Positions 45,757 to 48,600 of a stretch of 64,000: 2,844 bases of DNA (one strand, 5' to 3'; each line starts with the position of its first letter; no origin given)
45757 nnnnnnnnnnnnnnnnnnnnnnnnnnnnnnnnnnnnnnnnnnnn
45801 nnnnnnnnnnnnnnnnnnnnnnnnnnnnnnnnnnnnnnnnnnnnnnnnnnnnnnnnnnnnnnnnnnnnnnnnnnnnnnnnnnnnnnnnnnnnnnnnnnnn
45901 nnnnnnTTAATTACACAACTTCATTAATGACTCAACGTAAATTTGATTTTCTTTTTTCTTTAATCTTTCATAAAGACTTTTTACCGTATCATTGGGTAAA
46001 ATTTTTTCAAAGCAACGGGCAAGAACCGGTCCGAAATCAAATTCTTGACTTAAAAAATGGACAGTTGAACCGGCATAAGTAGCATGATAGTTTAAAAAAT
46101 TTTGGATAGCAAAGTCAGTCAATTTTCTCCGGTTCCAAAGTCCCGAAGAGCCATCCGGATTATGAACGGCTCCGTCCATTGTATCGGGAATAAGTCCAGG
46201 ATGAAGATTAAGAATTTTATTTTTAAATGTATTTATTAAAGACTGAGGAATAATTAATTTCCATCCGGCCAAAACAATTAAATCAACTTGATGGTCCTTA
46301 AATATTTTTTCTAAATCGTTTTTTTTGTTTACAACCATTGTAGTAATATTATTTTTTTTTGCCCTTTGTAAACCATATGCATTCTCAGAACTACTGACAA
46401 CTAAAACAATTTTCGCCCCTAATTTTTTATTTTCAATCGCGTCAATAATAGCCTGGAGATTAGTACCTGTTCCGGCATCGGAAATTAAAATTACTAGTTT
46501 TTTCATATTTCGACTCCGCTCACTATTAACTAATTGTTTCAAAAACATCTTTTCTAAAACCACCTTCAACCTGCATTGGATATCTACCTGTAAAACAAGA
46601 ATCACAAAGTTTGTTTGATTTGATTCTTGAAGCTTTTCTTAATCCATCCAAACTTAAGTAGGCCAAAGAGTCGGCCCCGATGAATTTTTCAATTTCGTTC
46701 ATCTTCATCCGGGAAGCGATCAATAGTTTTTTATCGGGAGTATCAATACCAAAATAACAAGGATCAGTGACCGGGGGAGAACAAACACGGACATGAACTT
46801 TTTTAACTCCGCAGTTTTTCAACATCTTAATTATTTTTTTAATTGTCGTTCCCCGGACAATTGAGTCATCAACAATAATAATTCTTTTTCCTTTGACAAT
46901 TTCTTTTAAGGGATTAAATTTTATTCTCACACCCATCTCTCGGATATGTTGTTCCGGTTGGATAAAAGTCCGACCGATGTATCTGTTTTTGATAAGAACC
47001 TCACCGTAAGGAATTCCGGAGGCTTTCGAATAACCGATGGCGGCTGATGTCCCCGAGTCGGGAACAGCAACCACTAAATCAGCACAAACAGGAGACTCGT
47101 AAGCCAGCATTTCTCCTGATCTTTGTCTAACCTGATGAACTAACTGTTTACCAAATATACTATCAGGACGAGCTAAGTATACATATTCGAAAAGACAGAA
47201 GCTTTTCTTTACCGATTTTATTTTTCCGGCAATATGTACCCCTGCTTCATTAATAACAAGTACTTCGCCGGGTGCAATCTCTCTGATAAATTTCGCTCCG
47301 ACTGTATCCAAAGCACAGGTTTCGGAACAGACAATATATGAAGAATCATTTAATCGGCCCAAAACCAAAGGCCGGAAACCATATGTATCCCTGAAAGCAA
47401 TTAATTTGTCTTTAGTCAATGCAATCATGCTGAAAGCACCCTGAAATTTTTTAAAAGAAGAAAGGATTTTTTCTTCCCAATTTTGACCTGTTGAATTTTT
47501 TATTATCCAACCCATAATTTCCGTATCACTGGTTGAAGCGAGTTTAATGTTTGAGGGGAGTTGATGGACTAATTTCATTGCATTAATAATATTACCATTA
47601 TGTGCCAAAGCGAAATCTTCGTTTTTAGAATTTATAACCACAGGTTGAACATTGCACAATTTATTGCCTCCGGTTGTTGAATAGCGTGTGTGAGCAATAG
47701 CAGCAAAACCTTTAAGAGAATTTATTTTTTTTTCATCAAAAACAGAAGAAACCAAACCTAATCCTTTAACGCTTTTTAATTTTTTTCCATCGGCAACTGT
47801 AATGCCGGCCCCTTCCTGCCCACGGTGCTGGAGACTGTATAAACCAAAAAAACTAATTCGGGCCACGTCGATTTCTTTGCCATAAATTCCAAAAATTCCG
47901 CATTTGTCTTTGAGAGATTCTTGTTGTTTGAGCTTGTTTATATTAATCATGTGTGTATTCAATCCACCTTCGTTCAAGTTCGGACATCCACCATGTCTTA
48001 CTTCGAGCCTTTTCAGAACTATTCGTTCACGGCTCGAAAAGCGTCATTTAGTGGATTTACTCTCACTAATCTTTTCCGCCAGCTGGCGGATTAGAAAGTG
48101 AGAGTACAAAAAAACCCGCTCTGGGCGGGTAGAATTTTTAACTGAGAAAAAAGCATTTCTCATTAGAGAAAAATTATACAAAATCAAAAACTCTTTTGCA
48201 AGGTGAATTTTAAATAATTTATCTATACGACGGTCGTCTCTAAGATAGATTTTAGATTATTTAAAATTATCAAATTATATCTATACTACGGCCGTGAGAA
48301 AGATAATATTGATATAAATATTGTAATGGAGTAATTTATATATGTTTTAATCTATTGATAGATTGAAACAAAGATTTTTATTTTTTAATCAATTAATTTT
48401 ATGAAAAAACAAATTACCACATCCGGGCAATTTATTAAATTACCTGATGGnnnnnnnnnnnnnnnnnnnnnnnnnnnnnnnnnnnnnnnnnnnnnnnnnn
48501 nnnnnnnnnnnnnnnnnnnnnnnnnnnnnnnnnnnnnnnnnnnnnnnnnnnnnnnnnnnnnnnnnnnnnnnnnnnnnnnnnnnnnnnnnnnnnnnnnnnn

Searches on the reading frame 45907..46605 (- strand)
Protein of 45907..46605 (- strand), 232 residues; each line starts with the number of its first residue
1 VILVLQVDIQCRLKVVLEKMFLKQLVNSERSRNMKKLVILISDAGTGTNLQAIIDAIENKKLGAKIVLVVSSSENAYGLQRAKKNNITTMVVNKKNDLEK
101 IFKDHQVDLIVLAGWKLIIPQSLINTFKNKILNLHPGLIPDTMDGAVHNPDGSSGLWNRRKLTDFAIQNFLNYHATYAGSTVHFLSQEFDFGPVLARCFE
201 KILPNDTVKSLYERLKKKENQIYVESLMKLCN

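Call 8: search_protein_families(library=pfam, proteins=[window:45907-46605:-])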
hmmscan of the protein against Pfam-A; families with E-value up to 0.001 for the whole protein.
window:45907-46605:- (232 aa): 1 family
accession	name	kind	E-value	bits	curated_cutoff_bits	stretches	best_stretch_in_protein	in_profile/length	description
PF00551.24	Formyl_trans_N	-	2.6e-35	122.2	26.1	2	35-141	1-114/181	Formyl transferase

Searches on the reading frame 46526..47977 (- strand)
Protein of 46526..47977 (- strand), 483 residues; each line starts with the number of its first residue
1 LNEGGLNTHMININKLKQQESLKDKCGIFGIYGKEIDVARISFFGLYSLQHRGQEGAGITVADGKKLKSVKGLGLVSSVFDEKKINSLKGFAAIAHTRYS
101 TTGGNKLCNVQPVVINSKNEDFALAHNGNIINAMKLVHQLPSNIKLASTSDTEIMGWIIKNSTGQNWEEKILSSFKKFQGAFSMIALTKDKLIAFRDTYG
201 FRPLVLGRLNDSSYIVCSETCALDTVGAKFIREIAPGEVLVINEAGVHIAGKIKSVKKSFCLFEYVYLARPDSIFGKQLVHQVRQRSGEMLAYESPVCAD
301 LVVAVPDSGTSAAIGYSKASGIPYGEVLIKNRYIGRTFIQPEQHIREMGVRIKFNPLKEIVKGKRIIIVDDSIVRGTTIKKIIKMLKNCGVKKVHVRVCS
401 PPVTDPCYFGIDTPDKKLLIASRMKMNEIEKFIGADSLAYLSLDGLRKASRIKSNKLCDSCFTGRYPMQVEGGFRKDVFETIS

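Call 8: search_protein_families(library=pfam, proteins=[window:46526-47977:-])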
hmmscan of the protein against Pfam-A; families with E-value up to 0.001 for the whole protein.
window:46526-47977:- (483 aa): 4 families
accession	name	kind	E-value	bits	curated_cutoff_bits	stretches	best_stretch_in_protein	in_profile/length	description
PF13537.11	GATase_7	-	2.5e-16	60.2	25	1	109-223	12-121/123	Glutamine amidotransferase domain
PF13522.11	GATase_6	-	7.1e-15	55.6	27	1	89-216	9-127/130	Glutamine amidotransferase domain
PF00156.33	Pribosyltran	-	2.1e-10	40.6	26.3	1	300-396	31-120/158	Phosphoribosyl transferase domain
PF13230.11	GATase_4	-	0.00014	21.3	23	1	86-133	67-114/272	Glutamine amidotransferases class-II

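Call 19: find_homologous_proteins(query=window:46526-47950:-, max_evalue=1e-30)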
Query window:46526-47950:- (474 aa): 8000 proteins with E <= 1e-30 among 8000 candidates; the best 120 are listed.
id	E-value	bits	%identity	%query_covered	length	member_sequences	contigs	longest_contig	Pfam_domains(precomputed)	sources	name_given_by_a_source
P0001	0.0e+0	1062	100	100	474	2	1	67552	PF00156.34,PF13522.12,PF13537.12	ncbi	-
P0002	8.7e-275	930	85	100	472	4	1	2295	PF00156.34,PF13522.12,PF13537.12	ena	-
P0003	1.3e-272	923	85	100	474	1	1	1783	PF00156.34,PF13522.12,PF13537.12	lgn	-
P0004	1.6e-272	922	84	100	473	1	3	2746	PF00156.34,PF13522.12,PF13537.12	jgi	-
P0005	5.5e-272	920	87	97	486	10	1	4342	PF00156.34,PF13522.12,PF13537.12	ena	-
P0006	5.7e-272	920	86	99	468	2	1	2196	PF00156.34,PF13522.12,PF13537.12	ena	-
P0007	6.5e-272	920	85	99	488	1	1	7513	PF00156.34,PF13522.12,PF13537.12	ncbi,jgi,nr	ncbi:MAG: amidophosphoribosyltransferase [uncultured bacterium]|nr:MAG: amidophosphoribosyltransfera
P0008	1.6e-271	919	86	98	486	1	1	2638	PF00156.34,PF13522.12,PF13537.12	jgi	jgi:amidophosphoribosyltransferase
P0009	2.9e-271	918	86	98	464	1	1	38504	PF00156.34,PF13522.12,PF13537.12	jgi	jgi:amidophosphoribosyltransferase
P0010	3.2e-271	918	86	99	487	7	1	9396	PF00156.34,PF13522.12,PF13537.12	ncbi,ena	ncbi:MAG: amidophosphoribosyltransferase [Patescibacteria group bacterium]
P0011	3.5e-270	915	87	98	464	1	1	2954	PF00156.34,PF13522.12,PF13537.12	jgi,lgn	jgi:amidophosphoribosyltransferase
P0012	1.7e-269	912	85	99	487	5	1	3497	PF00156.34,PF13522.12,PF13537.12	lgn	-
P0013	2.5e-269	912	85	99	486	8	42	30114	PF00156.34,PF13522.12,PF13537.12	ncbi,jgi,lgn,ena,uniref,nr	ncbi:amidophosphoribosyltransferase [Candidatus Roizmanbacteria bacterium CG_4_9_14_3_um_filter_33_1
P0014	4.1e-269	911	85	100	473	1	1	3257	PF00156.34,PF13522.12,PF13537.12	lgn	-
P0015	5.3e-269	911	87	98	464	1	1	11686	PF00156.34,PF13522.12,PF13537.12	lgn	-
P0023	7.6e-267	904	84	97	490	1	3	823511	PF00156.34,PF13522.12,PF13537.12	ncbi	-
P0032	1.9e-265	899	83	98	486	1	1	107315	PF00156.34,PF13522.12,PF13537.12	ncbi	-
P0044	3.9e-264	895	85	97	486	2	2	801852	PF00156.34,PF13522.12,PF13537.12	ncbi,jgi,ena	ncbi:MAG: amidophosphoribosyltransferase [Patescibacteria group bacterium]|jgi:amidophosphoribosyltr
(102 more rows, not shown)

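Call 20: find_encoding_contigs(protein=P0023, flank=10000, max_places=2)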
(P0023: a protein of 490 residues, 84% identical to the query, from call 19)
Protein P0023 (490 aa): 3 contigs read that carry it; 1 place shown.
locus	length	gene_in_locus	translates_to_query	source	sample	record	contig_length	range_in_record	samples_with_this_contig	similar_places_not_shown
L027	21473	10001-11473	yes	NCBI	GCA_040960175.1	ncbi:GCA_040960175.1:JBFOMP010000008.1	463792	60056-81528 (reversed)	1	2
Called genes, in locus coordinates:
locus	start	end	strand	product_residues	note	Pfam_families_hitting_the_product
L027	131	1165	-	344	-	PF00710:Asparaginase, PF17763:Asparaginase_C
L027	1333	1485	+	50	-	-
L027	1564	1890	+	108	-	-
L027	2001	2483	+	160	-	-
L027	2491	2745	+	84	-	PF01541:GIY-YIG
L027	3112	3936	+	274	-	PF03239:FTR1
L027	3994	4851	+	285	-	PF23023:Anti-Pycsar_Apyc1 (faint), PF00753:Lactamase_B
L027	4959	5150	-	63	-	-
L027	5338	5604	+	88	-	-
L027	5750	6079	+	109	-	PF16367:RRM_7 (weak), PF00076:RRM_1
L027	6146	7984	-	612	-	PF00009:GTP_EFTU, PF01926:MMR_HSR1 (faint), PF22042:EF-G_D2, PF03144:GTP_EFTU_D2, PF14492:EFG_III (faint), PF00679:EFG_C, PF21018:BipA_C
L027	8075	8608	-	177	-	PF01625:PMSR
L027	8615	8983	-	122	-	PF01641:SelR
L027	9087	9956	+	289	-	PF00350:Dynamin_N (faint), PF01926:MMR_HSR1, PF02421:FeoB_N, PF04548:AIG1, PF10662:PduV-EutP (weak), PF00009:GTP_EFTU, PF07650:KH_2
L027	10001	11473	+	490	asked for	PF13522:GATase_6, PF13537:GATase_7, PF00156:Pribosyltran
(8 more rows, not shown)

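Call 21: find_encoding_contigs(protein=P0044, flank=10000, max_places=2)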
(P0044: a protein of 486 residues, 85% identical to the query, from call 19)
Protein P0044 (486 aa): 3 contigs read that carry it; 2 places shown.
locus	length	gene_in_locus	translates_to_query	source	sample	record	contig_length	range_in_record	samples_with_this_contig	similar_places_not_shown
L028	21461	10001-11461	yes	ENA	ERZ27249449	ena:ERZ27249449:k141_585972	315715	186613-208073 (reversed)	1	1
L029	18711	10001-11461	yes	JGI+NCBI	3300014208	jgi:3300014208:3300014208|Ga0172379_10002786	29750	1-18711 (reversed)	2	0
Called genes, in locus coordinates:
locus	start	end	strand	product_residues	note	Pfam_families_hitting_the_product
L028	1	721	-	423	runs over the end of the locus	PF25919:BSH_CusB (faint), PF25917:BSH_RND (weak), PF25990:Beta-barrel_YknX (weak), PF25967:RND-MFP_C (weak), PF25989:YknX_C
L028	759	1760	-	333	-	PF00512:HisKA, PF02518:HATPase_c, PF13589:HATPase_c_3 (weak), PF14501:HATPase_c_5 (weak)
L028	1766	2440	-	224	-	PF00072:Response_reg, PF00486:Trans_reg_C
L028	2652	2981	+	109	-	PF16367:RRM_7 (faint), PF00076:RRM_1, PF28441:RRM_11 (weak)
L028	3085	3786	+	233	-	-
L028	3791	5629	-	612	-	PF00009:GTP_EFTU, PF01926:MMR_HSR1 (faint), PF22042:EF-G_D2 (weak), PF03144:GTP_EFTU_D2 (weak), PF14492:EFG_III (faint), PF00679:EFG_C, PF21018:BipA_C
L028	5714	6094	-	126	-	PF01641:SelR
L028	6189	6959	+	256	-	-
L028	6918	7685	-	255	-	-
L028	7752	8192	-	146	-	PF09136:Glucodextran_B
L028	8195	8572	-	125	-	-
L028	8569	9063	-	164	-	PF04542:Sigma70_r2, PF08281:Sigma70_r4_2 (weak)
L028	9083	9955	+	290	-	PF00009:GTP_EFTU, PF00350:Dynamin_N (faint), PF01926:MMR_HSR1, PF02421:FeoB_N, PF04548:AIG1, PF10662:PduV-EutP (faint), PF07650:KH_2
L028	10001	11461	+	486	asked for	PF13522:GATase_6, PF13537:GATase_7, PF00156:Pribosyltran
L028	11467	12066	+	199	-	PF00551:Formyl_trans_N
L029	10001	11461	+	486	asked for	PF13522:GATase_6, PF13537:GATase_7, PF00156:Pribosyltran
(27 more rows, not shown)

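Call 22: find_encoding_contigs(protein=P0032, flank=10000, max_places=2)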
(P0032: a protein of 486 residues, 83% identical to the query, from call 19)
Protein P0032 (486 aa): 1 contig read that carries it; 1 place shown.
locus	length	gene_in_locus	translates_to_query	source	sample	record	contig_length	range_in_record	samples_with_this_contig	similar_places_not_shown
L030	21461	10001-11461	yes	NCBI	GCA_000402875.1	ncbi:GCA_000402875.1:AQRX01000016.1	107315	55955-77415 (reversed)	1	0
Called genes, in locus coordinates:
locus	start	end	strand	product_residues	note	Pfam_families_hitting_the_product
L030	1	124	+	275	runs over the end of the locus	PF03239:FTR1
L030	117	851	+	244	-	PF01794:Ferric_reduct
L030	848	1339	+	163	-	PF08327:AHSA1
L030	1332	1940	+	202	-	PF13529:Peptidase_C39_2 (faint)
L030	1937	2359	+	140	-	-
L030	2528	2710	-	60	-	-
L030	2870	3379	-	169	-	PF00583:Acetyltransf_1, PF13673:Acetyltransf_10 (weak), PF13508:Acetyltransf_7 (weak)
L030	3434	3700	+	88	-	-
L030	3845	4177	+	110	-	PF16367:RRM_7 (weak), PF00076:RRM_1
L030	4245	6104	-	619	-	PF00009:GTP_EFTU, PF01926:MMR_HSR1 (faint), PF03144:GTP_EFTU_D2, PF22042:EF-G_D2, PF14492:EFG_III (faint), PF00679:EFG_C, PF21018:BipA_C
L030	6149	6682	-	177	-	PF01625:PMSR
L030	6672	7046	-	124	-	PF01641:SelR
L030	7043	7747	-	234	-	-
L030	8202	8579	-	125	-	-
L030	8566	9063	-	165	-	PF04542:Sigma70_r2, PF08281:Sigma70_r4_2 (weak)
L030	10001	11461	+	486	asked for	PF13522:GATase_6, PF13537:GATase_7, PF00156:Pribosyltran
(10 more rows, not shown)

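Call 81: find_encoding_contigs(protein=P0009, flank=4000, max_places=1)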
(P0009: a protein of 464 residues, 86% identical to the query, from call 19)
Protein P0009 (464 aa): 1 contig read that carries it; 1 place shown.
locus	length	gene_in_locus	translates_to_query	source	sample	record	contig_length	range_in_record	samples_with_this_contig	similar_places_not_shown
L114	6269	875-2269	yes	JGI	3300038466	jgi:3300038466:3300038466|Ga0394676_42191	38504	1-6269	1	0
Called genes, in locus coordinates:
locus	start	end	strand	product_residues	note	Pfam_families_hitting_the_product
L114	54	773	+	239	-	PF27366:MwoI_N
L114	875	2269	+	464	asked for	PF13522:GATase_6, PF13537:GATase_7, PF00156:Pribosyltran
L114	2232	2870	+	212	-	PF00551:Formyl_trans_N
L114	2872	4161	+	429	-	PF02844:GARS_N, PF08442:ATP-grasp_2 (faint), PF01071:GARS_A, PF02222:ATP-grasp, PF02655:ATP-grasp_3 (weak), PF02786:CPSase_L_D2 (faint), PF02843:GARS_C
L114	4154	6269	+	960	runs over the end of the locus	PF12818:Tegument_dsDNA (faint), PF18072:FGAR-AT_linker, PF00586:AIRS, PF02769:AIRS_C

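Call 82: find_encoding_contigs(protein=P0015, flank=4000, max_places=1)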
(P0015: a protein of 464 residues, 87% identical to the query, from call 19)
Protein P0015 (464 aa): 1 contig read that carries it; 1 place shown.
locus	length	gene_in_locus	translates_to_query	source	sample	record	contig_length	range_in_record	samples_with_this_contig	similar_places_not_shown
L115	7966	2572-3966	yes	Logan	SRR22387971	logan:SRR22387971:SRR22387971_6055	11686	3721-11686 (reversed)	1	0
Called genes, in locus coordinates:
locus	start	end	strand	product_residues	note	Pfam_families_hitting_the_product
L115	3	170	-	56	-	?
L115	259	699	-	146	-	PF09136:Glucodextran_B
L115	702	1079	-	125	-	-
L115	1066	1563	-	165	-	PF04542:Sigma70_r2, PF04545:Sigma70_r4 (faint)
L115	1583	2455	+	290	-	PF00350:Dynamin_N (faint), PF01926:MMR_HSR1, PF02421:FeoB_N, PF04548:AIG1, PF10662:PduV-EutP (weak), PF00009:GTP_EFTU, PF07650:KH_2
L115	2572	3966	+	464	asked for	PF13522:GATase_6, PF13537:GATase_7, PF00156:Pribosyltran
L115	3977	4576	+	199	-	PF00551:Formyl_trans_N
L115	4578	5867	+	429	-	PF02844:GARS_N, PF01071:GARS_A, PF02222:ATP-grasp, PF02655:ATP-grasp_3 (weak), PF02786:CPSase_L_D2, PF02843:GARS_C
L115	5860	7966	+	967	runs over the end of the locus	PF18072:FGAR-AT_linker, PF00586:AIRS, PF02769:AIRS_C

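Call 83: find_encoding_contigs(protein=P0013, flank=4000, max_places=1)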
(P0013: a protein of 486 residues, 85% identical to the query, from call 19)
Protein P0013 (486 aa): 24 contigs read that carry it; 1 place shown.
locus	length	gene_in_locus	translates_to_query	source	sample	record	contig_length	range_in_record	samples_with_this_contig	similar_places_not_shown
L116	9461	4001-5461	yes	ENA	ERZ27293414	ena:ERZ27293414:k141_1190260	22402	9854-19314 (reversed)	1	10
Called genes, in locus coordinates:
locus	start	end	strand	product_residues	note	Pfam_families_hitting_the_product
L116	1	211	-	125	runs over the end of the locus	-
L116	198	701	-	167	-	PF04542:Sigma70_r2, PF08281:Sigma70_r4_2, PF04545:Sigma70_r4 (weak), PF13936:HTH_38 (weak)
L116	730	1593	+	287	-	PF00009:GTP_EFTU, PF00350:Dynamin_N (faint), PF01926:MMR_HSR1, PF02421:FeoB_N, PF04548:AIG1, PF10662:PduV-EutP (weak), PF07650:KH_2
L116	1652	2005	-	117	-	-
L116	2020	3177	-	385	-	PF10502:Peptidase_S26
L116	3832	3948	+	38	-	-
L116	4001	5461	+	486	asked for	PF13522:GATase_6, PF13537:GATase_7, PF00156:Pribosyltran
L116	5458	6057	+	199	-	PF00551:Formyl_trans_N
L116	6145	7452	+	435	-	PF02844:GARS_N, PF01071:GARS_A, PF02786:CPSase_L_D2 (faint), PF02222:ATP-grasp, PF02843:GARS_C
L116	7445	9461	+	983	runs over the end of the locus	PF18072:FGAR-AT_linker, PF00586:AIRS, PF02769:AIRS_C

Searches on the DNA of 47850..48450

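Call 26: search_rna_families(source=window, start=47850, end=48450, threshold=evalue, max_evalue=1)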
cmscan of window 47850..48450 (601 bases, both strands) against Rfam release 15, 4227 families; matches with E-value up to 1: 6.
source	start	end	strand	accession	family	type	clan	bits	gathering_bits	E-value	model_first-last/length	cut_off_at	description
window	48066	48133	+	RF00624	P9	Gene;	-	22.6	43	0.016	1-74/74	no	Pseudomonas sRNA P9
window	48106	48209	-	RF01859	Phe_leader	Cis-reg; leader;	-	20.8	55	0.6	1-125/125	no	Phenylalanine leader peptide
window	48055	48109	+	RF03511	mir-5444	Gene; miRNA;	-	18.6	90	0.65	1-89/89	no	mir-5444 microRNA precursor family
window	48106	48192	-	RF00513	Trp_leader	Cis-reg; leader;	-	18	41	0.61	1-100/100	no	Tryptophan operon leader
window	48109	48174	-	RF01394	isrK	Gene; sRNA;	-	17.4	50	0.23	1-77/77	no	isrK Hfq binding RNA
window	48154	48224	-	RF01844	SmY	Gene; snRNA; splicing;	-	15.3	39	0.89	1-80/80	no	SmY spliceosomal RNA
